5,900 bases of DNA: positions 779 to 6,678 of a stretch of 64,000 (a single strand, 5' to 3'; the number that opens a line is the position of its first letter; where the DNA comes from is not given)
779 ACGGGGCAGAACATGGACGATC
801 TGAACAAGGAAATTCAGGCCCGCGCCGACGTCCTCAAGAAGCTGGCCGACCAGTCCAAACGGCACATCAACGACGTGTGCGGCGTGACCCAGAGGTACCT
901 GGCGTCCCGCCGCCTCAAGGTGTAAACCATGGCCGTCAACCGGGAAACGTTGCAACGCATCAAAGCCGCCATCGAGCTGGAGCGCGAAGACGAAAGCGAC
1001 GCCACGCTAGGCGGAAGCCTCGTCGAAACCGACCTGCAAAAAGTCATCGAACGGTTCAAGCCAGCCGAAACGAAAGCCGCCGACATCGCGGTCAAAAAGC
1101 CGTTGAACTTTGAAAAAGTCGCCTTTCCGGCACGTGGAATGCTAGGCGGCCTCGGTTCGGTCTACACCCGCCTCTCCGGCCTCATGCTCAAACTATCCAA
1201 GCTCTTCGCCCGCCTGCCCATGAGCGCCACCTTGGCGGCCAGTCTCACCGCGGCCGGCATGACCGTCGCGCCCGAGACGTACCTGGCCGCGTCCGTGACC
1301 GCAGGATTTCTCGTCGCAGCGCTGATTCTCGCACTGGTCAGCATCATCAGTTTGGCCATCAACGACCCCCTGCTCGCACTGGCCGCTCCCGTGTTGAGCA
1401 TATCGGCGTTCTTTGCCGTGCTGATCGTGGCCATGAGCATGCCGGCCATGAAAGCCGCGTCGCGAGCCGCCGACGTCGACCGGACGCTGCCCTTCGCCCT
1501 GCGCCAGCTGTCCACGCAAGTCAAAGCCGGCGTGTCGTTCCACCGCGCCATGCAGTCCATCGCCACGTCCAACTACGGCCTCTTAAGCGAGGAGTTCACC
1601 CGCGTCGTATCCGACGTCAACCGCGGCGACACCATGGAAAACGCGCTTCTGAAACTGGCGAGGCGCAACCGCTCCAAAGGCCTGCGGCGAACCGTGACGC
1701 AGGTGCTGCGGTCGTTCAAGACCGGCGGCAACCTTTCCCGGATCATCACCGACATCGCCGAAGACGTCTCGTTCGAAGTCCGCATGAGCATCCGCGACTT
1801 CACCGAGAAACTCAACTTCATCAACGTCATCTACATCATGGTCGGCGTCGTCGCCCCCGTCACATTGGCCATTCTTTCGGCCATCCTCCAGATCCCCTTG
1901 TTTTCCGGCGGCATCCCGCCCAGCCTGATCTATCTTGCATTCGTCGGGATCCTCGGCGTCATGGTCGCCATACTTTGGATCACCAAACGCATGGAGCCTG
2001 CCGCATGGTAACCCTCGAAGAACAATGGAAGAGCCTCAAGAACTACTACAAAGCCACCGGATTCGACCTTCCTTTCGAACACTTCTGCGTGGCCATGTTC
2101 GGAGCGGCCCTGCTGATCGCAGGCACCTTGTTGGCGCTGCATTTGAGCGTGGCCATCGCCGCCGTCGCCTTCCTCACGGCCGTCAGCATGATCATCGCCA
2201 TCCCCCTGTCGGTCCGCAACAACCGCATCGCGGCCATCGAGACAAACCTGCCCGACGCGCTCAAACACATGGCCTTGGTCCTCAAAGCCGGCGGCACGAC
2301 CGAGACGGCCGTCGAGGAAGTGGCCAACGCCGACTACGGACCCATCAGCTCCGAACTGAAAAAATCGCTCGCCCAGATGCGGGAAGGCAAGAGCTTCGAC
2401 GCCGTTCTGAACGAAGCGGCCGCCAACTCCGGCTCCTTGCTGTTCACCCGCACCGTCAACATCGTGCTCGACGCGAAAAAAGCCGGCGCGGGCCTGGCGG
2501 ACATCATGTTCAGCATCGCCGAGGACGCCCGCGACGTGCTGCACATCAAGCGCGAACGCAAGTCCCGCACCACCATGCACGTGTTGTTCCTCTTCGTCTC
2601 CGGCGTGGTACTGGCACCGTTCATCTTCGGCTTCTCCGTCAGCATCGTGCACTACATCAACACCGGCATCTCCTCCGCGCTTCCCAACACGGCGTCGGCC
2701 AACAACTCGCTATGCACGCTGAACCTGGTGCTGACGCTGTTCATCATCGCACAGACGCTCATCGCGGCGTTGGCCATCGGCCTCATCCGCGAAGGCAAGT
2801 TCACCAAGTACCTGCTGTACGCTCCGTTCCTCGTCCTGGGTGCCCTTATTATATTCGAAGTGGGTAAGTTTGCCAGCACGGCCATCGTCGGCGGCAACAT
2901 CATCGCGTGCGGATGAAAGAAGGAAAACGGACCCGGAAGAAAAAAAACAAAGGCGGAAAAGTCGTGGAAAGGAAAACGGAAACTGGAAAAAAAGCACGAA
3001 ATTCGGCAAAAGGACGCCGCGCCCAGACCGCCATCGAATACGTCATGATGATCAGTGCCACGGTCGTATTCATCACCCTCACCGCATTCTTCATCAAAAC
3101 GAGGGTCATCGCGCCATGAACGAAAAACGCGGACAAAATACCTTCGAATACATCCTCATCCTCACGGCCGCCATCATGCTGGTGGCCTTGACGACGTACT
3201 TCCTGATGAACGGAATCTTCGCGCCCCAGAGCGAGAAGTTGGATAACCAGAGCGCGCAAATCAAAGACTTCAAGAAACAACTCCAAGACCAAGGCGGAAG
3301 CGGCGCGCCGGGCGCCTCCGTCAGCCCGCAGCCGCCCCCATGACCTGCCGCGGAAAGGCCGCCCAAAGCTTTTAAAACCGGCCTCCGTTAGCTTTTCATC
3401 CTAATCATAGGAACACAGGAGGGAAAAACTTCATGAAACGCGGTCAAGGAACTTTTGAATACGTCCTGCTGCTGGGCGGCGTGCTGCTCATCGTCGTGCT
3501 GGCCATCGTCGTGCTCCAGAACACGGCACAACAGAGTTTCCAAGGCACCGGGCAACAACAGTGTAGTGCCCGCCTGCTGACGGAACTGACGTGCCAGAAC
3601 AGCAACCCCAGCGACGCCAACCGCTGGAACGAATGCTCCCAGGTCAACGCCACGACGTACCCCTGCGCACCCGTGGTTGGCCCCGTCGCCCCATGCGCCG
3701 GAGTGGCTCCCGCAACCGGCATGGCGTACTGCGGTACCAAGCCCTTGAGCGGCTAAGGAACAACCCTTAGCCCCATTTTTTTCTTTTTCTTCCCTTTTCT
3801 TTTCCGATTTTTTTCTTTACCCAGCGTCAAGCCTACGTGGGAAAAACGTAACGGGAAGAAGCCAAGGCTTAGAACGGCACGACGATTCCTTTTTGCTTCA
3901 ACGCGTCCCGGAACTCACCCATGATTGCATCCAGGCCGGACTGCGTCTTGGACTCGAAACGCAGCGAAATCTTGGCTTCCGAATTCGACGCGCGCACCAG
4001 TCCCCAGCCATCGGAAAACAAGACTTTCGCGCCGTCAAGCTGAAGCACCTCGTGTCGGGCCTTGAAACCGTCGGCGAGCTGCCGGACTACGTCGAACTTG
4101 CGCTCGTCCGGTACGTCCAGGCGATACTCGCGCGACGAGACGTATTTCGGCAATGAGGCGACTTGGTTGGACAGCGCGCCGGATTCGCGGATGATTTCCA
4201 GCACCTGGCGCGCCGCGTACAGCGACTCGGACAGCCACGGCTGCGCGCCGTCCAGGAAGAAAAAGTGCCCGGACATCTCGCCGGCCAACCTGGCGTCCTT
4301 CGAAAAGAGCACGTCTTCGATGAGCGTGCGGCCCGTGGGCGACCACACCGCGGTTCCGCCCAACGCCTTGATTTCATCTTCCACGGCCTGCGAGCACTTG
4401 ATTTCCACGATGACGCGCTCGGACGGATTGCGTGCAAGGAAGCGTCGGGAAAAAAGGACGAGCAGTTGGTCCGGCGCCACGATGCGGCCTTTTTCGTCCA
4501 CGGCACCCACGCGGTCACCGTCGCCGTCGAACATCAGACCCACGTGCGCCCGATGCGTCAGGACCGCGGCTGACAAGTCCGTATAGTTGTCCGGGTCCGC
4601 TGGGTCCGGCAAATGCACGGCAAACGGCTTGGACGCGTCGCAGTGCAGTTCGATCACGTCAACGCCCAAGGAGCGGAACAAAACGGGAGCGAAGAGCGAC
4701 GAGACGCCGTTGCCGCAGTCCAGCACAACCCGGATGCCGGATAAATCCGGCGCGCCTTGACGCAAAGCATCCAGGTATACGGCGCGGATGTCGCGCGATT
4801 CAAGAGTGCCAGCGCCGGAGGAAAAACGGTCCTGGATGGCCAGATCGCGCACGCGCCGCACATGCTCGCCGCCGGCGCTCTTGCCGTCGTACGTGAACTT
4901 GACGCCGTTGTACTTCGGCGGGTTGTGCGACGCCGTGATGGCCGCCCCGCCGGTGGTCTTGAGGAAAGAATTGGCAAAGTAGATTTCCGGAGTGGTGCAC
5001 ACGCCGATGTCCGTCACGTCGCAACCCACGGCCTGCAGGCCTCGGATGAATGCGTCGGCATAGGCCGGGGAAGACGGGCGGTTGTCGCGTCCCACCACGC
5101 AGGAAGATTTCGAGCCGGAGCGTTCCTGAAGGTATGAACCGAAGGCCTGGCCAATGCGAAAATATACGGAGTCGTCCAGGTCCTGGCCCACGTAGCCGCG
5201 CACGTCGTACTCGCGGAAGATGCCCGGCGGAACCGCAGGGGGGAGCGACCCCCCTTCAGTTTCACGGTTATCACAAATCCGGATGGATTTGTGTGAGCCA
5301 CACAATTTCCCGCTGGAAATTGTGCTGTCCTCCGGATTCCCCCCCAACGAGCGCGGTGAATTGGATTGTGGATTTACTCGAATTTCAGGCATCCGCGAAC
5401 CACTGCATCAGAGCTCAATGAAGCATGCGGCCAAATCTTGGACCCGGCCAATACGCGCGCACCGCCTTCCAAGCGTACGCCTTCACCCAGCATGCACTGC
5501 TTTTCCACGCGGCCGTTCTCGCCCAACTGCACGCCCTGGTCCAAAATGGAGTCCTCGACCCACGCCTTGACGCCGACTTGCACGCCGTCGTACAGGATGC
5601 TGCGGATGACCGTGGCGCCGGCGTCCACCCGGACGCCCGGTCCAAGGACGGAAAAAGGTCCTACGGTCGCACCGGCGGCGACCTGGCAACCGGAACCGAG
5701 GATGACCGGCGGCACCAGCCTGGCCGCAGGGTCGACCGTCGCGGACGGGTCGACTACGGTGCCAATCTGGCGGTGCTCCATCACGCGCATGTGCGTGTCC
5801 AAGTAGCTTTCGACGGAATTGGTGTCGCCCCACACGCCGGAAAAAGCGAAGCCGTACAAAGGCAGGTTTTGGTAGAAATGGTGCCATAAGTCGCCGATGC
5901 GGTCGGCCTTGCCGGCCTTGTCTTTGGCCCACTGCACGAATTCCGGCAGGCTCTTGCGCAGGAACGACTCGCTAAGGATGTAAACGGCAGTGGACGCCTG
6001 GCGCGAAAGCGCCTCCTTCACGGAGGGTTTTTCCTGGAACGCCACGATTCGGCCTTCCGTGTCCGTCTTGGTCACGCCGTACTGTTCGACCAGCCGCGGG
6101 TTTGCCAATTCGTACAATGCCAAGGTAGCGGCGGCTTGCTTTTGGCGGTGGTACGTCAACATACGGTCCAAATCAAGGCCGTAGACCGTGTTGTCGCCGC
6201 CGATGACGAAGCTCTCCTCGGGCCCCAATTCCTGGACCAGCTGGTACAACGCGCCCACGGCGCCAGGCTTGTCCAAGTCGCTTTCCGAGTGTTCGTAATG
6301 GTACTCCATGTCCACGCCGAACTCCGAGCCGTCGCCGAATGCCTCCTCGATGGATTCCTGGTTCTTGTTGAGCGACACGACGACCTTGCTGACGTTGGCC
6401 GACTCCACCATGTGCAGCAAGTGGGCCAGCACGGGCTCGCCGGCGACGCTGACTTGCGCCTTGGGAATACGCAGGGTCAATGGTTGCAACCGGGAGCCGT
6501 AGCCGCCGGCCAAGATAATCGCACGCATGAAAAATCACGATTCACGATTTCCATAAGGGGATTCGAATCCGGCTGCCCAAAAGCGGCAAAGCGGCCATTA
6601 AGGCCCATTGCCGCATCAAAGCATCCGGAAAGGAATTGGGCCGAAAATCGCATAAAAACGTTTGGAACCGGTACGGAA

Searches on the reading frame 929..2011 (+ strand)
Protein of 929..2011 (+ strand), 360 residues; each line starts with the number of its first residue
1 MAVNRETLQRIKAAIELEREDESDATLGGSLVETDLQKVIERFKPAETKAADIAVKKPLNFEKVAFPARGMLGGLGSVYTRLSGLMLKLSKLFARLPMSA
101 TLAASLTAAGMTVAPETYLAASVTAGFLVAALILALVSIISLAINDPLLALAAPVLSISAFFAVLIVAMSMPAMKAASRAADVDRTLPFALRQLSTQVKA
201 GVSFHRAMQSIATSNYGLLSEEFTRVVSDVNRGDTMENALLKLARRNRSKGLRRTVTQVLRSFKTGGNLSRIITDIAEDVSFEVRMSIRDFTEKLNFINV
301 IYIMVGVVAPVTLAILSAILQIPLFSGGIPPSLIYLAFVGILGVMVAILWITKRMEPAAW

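Call 56: search_protein_families(library=ncbifam, proteins=[window:929-2011:+])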
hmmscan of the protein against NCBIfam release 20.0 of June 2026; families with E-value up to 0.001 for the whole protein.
window:929-2011:+ (360 aa): 2 families
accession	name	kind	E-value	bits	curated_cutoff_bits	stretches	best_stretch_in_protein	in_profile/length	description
NF046075.1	UpsF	equivalog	1.3e-07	30.8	400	1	144-320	269-439/484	membrane pilin protein UpsF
NF004705.1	PRK06041.1-3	equivalog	9.2e-07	28.2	400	1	111-317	171-377/465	archaellar assembly protein ArlJ/FlaJ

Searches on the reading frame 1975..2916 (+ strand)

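Call 80: search_protein_families(library=pfam, proteins=[window:1975-2916:+], max_evalue=0.001)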
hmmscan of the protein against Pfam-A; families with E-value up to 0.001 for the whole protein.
window:1975-2916:+ (313 aa): 2 families
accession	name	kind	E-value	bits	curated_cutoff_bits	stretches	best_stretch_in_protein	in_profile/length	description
PF00482.28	T2SSF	-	5.9e-17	62.3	25.2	1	96-218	2-121/125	Type II secretion system (T2SS), protein F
PF11277.13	Med24_N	-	0.00081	18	25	0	93-151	414-471/998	Mediator complex subunit 24 N-terminal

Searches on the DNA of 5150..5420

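Call 70: search_rna_families(source=window, start=5150, end=5420, threshold=evalue, max_evalue=5)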
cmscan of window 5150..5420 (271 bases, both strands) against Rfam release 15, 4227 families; matches with E-value up to 5: 0.
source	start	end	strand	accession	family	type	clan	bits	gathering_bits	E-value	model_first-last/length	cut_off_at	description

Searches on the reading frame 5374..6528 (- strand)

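Call 80: search_protein_families(library=pfam, proteins=[window:5374-6528:-], max_evalue=0.001)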
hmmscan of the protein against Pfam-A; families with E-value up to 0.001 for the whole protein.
window:5374-6528:- (384 aa): 7 families
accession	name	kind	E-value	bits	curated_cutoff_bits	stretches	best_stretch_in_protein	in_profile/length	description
PF00483.29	NTP_transferase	-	1.6e-41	143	21.2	1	3-249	2-242/245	Nucleotidyl transferase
PF25084.1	LbH_EIF2B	-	4.1e-13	49.7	54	1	265-357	12-103/105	EIF2B subunit epsilon LbH domain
PF00132.30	Hexapep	-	1e-10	41.3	27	1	256-290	1-35/36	Bacterial transferase hexapeptide (six repeats)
PF12804.13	NTP_transf_3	-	2.4e-10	41.2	27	1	3-134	1-118/160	MobA-like NTP transferase domain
PF24894.1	Hexapep_GlmU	-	6.2e-10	39.6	23.3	1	278-340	22-82/104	GlmU-like, C-terminal hexapeptide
PF25087.1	GMPPB_C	-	2.5e-08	34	39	1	275-372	5-101/110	GMPPB C-terminal domain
PF01128.25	IspD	-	0.00014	22.1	27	1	2-60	2-59/221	2-C-methyl-D-erythritol 4-phosphate cytidylyltransferase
